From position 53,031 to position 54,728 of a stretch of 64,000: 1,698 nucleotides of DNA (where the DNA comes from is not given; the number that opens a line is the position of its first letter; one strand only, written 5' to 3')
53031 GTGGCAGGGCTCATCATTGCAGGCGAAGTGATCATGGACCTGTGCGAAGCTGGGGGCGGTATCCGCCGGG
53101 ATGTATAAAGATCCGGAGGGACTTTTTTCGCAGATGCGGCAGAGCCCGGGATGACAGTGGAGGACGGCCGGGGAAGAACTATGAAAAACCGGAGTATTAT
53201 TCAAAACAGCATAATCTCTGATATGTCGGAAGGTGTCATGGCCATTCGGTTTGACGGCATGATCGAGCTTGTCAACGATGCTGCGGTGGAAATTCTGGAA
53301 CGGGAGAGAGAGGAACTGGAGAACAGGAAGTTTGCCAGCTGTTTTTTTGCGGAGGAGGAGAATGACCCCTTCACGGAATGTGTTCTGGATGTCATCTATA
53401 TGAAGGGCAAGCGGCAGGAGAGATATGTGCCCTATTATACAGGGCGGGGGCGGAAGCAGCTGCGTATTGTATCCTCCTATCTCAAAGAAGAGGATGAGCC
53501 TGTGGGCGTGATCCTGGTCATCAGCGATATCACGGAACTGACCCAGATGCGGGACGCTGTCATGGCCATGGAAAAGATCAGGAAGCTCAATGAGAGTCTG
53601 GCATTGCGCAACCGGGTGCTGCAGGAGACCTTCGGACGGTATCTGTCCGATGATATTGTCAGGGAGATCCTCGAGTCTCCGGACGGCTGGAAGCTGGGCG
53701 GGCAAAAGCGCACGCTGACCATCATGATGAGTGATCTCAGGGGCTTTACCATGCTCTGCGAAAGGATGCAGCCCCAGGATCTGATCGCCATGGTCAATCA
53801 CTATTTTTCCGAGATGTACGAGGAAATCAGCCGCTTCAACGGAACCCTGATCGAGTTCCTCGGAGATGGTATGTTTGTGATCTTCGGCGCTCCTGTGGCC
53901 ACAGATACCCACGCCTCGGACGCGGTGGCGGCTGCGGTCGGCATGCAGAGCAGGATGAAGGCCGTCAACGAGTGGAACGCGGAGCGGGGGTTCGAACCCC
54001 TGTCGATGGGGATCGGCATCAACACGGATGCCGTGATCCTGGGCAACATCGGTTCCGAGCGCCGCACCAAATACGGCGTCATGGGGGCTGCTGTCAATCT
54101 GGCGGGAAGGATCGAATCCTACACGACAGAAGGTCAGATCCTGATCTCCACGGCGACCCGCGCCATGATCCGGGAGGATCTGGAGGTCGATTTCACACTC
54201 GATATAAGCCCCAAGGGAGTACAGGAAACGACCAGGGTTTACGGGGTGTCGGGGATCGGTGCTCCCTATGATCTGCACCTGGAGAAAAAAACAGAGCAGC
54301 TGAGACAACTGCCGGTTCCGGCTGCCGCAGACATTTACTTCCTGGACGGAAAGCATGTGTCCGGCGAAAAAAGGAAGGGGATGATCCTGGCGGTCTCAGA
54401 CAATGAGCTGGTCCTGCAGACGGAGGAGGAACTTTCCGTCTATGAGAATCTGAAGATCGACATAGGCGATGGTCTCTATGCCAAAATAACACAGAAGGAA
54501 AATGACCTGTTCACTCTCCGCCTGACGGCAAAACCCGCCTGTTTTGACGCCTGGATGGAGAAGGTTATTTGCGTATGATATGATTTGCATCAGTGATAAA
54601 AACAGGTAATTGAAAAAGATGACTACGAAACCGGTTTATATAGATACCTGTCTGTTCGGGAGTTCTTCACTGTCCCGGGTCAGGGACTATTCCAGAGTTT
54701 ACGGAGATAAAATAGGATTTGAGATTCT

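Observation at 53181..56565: Candidate cGMP signalling module in a Firmicute: PAS-guanylyl cyclase, TIM-barrel hydrolase and tandem cNMP receptor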

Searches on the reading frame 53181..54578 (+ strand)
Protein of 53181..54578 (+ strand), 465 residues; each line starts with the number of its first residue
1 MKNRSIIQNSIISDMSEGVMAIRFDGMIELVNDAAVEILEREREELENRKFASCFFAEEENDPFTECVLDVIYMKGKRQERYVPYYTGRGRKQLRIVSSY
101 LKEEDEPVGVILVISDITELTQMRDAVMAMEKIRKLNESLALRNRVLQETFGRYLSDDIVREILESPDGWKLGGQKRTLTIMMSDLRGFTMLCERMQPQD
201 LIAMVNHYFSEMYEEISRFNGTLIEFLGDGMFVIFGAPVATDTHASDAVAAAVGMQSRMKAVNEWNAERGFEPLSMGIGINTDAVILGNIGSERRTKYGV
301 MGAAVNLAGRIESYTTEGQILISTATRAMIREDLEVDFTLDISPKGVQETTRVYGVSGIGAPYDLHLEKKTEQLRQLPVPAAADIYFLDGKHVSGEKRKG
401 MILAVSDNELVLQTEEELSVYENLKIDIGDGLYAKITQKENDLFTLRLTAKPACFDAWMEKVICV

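Call 3: search_protein_families(library=pfam, proteins=[window:53181-54578:+], max_evalue=0.01)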
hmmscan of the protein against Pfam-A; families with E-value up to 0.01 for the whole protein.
window:53181-54578:+ (465 aa): 6 families
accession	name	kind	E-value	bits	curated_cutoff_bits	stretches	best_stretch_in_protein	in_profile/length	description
PF00211.25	Guanylate_cyc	-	2.8e-27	95.9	21.9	1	177-346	7-172/183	Adenylate and Guanylate cyclase catalytic domain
PF13426.13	PAS_9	-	9.4e-07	29.5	27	1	18-119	3-103/103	PAS domain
PF00989.32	PAS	-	7.3e-05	23.2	22.6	1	10-117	5-113/113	PAS fold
PF08448.16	PAS_4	-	0.00043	20.9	23.1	1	24-120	13-108/110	PAS fold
PF13188.13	PAS_8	-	0.0018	18.5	21.8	0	10-57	5-52/65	PAS domain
PF24820.1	Diguanyl_cycl_sensor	-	0.0023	18.3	28.1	1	12-70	2-59/109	Diguanylate cyclase-like sensor domain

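Call 4: search_protein_families(library=ncbifam, proteins=[window:53181-54578:+], max_evalue=0.01)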
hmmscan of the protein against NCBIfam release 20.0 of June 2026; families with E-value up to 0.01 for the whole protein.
window:53181-54578:+ (465 aa): 9 families
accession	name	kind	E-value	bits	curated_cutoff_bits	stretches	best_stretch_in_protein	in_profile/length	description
NF008468.0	PRK11360.1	equivalog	6.2e-15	54.6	646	1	8-136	270-396/616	two-component system sensor histidine kinase AtoS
NF046044.1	PnpS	equivalog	2.1e-08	33.6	400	1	9-124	58-167/390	two-component system histidine kinase PnpS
TIGR03903.1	TOMM_kin_cyc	equivalog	6.2e-08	30.9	705.75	1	201-337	314-443/1267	TOMM system kinase/cyclase fusion protein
TIGR00229.1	sensory_box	domain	3.1e-07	30.6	22.9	1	10-125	9-124/126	PAS domain S-box protein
NF033092.0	HK_WalK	equivalog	3.4e-07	29.2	725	1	9-122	261-367/594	cell wall metabolism sensor histidine kinase WalK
NF058673.1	LipAdnlyCyLipJMY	equivalog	0.00021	20.1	800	1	177-329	293-421/449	bifunctional lipase/adenylate cyclase LipJ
NF033093.1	HK_VicK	exception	0.00083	18.1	680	1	9-119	97-201/448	cell wall metabolism sensor histidine kinase VicK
NF047874.1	MASE3_PAS_HK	subfamily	0.0033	16.2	560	1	7-138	266-396/655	MASE3 domain-containing sensor histidine kinase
NF008298.1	PRK11086.1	subfamily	0.0092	14.5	520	0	9-127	214-323/529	DcuS/MalK family sensor histidine kinase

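Call 5: search_solved_structures(query=window:53181-54578:+, max_evalue=0.001, show_alignments=5)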
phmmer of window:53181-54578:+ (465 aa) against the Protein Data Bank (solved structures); distinct sequences matched with E-value up to 0.001: 58.
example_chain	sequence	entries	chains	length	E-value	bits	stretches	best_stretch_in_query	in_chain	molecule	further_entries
6fht_A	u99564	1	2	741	3.3e-64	220.5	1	147-369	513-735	Bacteriophytochrome,Adenylate cyclase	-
2w01_A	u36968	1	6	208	9.1e-56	192.7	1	171-368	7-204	ADENYLATE CYCLASE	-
3r5g_A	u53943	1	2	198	3.4e-31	111.7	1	172-356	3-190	CyaB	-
1wc0_A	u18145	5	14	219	7.6e-19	71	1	167-349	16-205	ADENYLATE CYCLASE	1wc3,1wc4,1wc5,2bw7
1wc1_A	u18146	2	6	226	2e-18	69.7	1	174-349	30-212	ADENYLATE CYCLASE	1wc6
8buz_A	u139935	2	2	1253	6.5e-18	68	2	178-336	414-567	Adenylate cyclase type 8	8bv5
8sl3_A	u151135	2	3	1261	4e-15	58.8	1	175-337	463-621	Adenylate cyclase type 5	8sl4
5x4t_A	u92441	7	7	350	9.1e-15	57.6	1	153-356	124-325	Photoactivated adenylyl cyclase | Family 3 adenylate cyclase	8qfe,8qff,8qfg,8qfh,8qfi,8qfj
9f1z_A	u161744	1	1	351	9.2e-15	57.6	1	153-356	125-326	Family 3 adenylate cyclase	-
5x4u_A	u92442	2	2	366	1e-14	57.4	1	153-356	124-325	Photoactivated adenylyl cyclase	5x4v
4yus_A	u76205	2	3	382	1.1e-14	57.3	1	153-356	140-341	Family 3 adenylate cyclase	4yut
9f1w_A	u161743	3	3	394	1.2e-14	57.2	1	153-356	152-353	Family 3 adenylate cyclase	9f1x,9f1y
5mbg_A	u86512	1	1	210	4e-14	55.5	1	180-365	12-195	Beta subunit of photoactivated adenylyl cyclase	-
1yk9_A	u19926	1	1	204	4.1e-14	55.5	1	180-355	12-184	Adenylate cyclase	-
4p2f_A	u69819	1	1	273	4.4e-14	55.3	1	161-355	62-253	Adenylate cyclase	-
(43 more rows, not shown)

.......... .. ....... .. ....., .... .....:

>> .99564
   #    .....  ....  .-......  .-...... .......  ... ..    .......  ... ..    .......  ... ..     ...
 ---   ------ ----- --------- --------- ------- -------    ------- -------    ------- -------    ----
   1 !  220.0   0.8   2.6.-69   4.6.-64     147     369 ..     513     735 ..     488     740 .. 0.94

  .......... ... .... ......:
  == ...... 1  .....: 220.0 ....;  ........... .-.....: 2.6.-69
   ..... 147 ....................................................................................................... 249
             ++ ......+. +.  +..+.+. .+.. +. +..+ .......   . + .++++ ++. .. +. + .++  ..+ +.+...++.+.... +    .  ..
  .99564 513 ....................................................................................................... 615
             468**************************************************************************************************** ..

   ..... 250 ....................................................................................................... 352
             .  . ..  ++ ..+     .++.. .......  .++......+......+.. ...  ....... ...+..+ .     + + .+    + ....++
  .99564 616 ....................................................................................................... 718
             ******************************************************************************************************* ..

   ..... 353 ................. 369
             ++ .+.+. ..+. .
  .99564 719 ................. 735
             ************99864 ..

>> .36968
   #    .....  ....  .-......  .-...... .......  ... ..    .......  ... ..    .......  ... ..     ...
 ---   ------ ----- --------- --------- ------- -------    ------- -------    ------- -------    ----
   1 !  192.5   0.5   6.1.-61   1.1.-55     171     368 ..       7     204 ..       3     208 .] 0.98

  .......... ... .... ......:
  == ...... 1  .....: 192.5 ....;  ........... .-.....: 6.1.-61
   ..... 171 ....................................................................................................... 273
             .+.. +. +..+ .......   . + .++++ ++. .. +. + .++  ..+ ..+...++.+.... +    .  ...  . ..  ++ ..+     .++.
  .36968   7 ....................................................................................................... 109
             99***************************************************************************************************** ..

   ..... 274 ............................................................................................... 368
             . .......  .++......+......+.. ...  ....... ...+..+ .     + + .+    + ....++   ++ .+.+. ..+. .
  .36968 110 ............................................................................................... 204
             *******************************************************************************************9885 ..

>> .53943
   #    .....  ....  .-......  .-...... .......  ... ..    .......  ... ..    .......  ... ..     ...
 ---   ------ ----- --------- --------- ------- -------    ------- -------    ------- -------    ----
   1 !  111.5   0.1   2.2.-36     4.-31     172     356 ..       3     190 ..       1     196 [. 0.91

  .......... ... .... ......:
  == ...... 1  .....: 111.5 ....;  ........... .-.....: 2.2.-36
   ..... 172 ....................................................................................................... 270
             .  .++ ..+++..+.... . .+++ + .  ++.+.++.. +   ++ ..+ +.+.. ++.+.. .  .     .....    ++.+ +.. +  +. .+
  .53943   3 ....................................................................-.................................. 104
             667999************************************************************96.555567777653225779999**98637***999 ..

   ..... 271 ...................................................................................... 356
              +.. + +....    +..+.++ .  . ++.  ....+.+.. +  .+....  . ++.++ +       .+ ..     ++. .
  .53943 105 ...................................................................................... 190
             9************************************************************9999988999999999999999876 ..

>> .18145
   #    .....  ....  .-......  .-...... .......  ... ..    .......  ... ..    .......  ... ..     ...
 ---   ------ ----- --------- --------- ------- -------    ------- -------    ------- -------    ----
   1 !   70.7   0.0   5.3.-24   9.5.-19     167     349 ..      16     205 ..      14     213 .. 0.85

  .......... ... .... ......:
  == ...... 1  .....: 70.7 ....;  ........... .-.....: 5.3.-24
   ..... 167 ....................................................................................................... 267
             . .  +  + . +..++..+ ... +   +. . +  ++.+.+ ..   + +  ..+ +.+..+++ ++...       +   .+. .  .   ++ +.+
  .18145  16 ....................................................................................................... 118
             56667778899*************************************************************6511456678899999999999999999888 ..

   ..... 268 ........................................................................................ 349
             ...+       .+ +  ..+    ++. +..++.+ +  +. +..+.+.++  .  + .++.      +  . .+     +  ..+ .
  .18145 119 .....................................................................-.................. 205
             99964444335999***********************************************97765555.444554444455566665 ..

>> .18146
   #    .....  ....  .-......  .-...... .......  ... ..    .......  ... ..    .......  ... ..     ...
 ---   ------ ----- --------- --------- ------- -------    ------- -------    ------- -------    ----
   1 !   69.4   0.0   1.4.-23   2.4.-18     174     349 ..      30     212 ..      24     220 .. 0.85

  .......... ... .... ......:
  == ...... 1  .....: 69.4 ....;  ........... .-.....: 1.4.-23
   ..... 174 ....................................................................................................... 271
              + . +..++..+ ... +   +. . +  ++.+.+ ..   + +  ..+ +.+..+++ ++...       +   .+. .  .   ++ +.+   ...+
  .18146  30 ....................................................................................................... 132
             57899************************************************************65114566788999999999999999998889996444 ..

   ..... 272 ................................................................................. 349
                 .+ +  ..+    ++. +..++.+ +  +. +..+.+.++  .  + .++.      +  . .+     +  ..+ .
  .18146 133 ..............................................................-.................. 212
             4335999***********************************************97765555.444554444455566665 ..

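Call 6: find_homologous_proteins(query=window:53181-54578:+, max_evalue=1e-10)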
Query window:53181-54578:+ (465 aa): 5598 proteins with E <= 1e-10 among 8000 candidates; the best 120 are listed.
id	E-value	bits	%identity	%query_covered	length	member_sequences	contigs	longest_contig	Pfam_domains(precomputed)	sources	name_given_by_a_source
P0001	2.4e-296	1000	97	100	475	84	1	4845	PF13426.14,PF00211.26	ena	-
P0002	3.9e-280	947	92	100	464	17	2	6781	PF13426.14,PF00211.26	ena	-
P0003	3.9e-276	934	91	100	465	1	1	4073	PF00211.26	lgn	-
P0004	9.9e-238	807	79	99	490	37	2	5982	PF13426.14,PF00211.26,PF00989.32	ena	-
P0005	1.7e-234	796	75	100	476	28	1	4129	PF13426.14,PF08448.17,PF00211.26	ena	-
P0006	4.0e-233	792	75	100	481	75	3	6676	PF13426.14,PF00211.26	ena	-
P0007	7.2e-232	788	76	99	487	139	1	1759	PF13426.14,PF00211.26,PF00989.32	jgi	jgi:adenylate cyclase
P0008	2.2e-230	783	76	100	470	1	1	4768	PF13426.14,PF00211.26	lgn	-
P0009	2.4e-230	783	75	100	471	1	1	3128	PF13426.14,PF00211.26,PF00989.32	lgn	-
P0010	3.7e-230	782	76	99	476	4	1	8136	PF13426.14,PF13188.14,PF00211.26,PF00989.32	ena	-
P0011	5.8e-230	782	76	99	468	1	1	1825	PF13426.14,PF08448.17,PF00211.26,PF00989.32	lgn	-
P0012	1.8e-226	770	74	100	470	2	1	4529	PF13426.14,PF00211.26,PF00989.32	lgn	-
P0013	5.5e-226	768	74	100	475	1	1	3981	PF13426.14,PF00211.26,PF00989.32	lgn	-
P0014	5.1e-224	762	74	100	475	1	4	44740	PF13426.14,PF08448.17,PF00211.26,PF00989.32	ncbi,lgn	-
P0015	2.3e-214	730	74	95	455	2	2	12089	PF13426.14,PF08448.17,PF00211.26,PF00989.32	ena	-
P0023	4.3e-189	647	64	99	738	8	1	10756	PF12706.14,PF23023.2,PF00211.26,PF00989.32,PF00753.34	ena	-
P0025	7.3e-189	646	63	99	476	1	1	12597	PF13426.14,PF08448.17,PF00211.26,PF00989.32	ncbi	-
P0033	3.2e-186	637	63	99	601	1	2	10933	PF13426.14,PF13581.13,PF00211.26,PF00989.32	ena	-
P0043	2.3e-183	628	62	98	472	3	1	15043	PF13426.14,PF08448.17,PF00211.26,PF00989.32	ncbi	-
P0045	4.6e-183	627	63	99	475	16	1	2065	PF00211.26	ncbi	-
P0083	6.3e-179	613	61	100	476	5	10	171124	PF13426.14,PF08448.17,PF00211.26,PF00989.32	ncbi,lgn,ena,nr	ncbi:MAG: PAS domain-containing protein [Oscillospiraceae bacterium]|nr:PAS domain-containing protei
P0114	4.2e-176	604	60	98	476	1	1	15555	PF13426.14,PF00211.26,PF00989.32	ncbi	-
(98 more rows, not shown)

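Call 9: find_related_loci(query=window:53181-54578:+, collection=genome_contigs, flank=6000)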
Query window:53181-54578:+ (465 aa) in genome_contigs; peptide patterns used: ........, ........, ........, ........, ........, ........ (x = any residue, [..] = any of these).
59 stretches matched a pattern; 17 encode a relative of the query (tblastn E <= 1e-3); 17 distinct loci.
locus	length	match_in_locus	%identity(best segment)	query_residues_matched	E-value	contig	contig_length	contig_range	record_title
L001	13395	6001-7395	94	1-465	0e+0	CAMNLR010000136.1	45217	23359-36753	MAG: uncultured Lachnospiraceae bacterium isolate SRR873599_bin.41_metaWRAP_v1.3_MAG genome assembly, contig: ERZ1756080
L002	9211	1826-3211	79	1-462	0e+0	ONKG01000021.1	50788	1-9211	uncultured Lachnospiraceae bacterium isolate RUG375 genome assembly, contig: scaffold_397, whole genome shotgun sequence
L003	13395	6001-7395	75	1-465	0e+0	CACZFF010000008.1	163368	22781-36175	MAG: uncultured Lachnospiraceae bacterium isolate RUG12566 genome assembly, contig: RUG12566_asm_8, whole genome shotgun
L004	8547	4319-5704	77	1-462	0e+0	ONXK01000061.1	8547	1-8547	uncultured Lachnospiraceae bacterium isolate RUG710 genome assembly, contig: scaffold_10304, whole genome shotgun sequen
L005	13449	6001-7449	63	3-463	0e+0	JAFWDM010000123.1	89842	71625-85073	MAG: Lachnospiraceae bacterium isolate RGIG5640 Sheep_Duodenum-3__c687093, whole genome shotgun sequence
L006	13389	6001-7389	74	1-463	0e+0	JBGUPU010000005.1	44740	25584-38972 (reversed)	MAG: Lachnospiraceae bacterium isolate ruminal_MAG_156 ruminal_MAG_156_contig_0005, whole genome shotgun sequence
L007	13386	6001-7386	62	1-462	0e+0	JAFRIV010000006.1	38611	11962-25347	MAG: Oscillospiraceae bacterium isolate RGIG2509 Goat_Jejunum-3__c36384, whole genome shotgun sequence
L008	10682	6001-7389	62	1-463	0e+0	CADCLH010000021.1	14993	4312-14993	MAG: Ruminococcaceae bacterium isolate RUG14754 genome assembly, contig: RUG14754_asm_21, whole genome shotgun sequence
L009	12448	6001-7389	60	1-463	0e+0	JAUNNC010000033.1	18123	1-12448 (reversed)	MAG: Eubacteriales bacterium isolate S32M_St_metabat_38_sub NODE_1963_length_18123_cov_7.002712, whole genome shotgun se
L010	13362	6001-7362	61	7-459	2e-180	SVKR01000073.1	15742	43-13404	MAG: Oscillospiraceae bacterium isolate SIG466 k141_277847, whole genome shotgun sequence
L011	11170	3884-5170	38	9-459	2e-88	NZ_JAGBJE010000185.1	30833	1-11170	MAG: Pseudobutyrivibrio sp. isolate RGIG9167 Water_deer_Reticulum-4__c122484, whole genome shotgun sequence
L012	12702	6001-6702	48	129-360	5e-66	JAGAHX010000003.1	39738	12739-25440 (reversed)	MAG: Bacillota bacterium isolate RGIG8458 Water_deer_Abomasum.Co__c35224, whole genome shotgun sequence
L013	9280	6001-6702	48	129-360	6e-65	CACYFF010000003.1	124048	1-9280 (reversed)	MAG: uncultured Clostridiales bacterium isolate RUG11894 genome assembly, contig: RUG11894_asm_3, whole genome shotgun s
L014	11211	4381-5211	39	59-360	1e-64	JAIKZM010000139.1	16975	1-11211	MAG: Saccharofermentans sp. isolate RUI507 k141_14569347_flag=0_multi=79.9061_len=16975, whole genome shotgun sequence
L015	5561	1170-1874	45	131-363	2e-60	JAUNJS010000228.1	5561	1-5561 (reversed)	MAG: Eubacteriales bacterium isolate S2M_St_27 NODE_3065_length_5561_cov_9.842172, whole genome shotgun sequence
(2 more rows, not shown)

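Call 43: find_encoding_contigs(protein=P0023, flank=6000, max_places=2)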
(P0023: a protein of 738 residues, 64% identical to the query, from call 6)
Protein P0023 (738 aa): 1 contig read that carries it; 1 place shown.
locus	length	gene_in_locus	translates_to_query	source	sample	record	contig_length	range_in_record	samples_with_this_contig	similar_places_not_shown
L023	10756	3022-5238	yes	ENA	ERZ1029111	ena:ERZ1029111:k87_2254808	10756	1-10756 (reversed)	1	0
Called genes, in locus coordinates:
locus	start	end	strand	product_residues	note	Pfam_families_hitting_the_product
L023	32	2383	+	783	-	PF12710:HAD (faint), PF03734:YkuD (weak)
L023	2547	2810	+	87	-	PF01476:LysM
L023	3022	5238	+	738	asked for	PF00989:PAS (faint), PF00211:Guanylate_cyc, PF00753:Lactamase_B (faint), PF23023:Anti-Pycsar_Apyc1 (weak), PF12706:Lactamase_B_2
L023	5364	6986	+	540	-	PF00672:HAMP (weak), PF07228:SpoIIE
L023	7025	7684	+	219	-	PF01427:Peptidase_M15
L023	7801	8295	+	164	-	PF00027:cNMP_binding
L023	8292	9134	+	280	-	PF00027:cNMP_binding, PF02195:ParB_N (weak)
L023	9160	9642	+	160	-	-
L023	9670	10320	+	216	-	PF19700:DUF6198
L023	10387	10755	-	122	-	?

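Call 44: find_encoding_contigs(protein=P0033, flank=6000, max_places=2)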
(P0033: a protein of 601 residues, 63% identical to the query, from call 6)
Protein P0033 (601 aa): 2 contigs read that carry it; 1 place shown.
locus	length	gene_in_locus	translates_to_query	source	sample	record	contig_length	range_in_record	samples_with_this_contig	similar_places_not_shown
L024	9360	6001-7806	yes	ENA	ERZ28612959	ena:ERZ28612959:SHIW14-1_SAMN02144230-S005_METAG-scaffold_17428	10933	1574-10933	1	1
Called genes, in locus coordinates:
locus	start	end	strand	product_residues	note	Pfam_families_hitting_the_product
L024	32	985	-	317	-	PF04055:Radical_SAM, PF13353:Fer4_12 (weak), PF06463:Mob_synth_C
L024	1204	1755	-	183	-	-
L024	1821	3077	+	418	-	PF06580:His_kinase, PF02518:HATPase_c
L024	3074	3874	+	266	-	PF00072:Response_reg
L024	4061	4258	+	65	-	-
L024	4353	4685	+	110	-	PF08230:CW_7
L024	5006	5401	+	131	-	PF00027:cNMP_binding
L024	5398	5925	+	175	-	PF00027:cNMP_binding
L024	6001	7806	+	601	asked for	PF00989:PAS (weak), PF13426:PAS_9 (weak), PF00211:Guanylate_cyc, PF13581:HATPase_c_2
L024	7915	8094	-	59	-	-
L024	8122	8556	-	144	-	-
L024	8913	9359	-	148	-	?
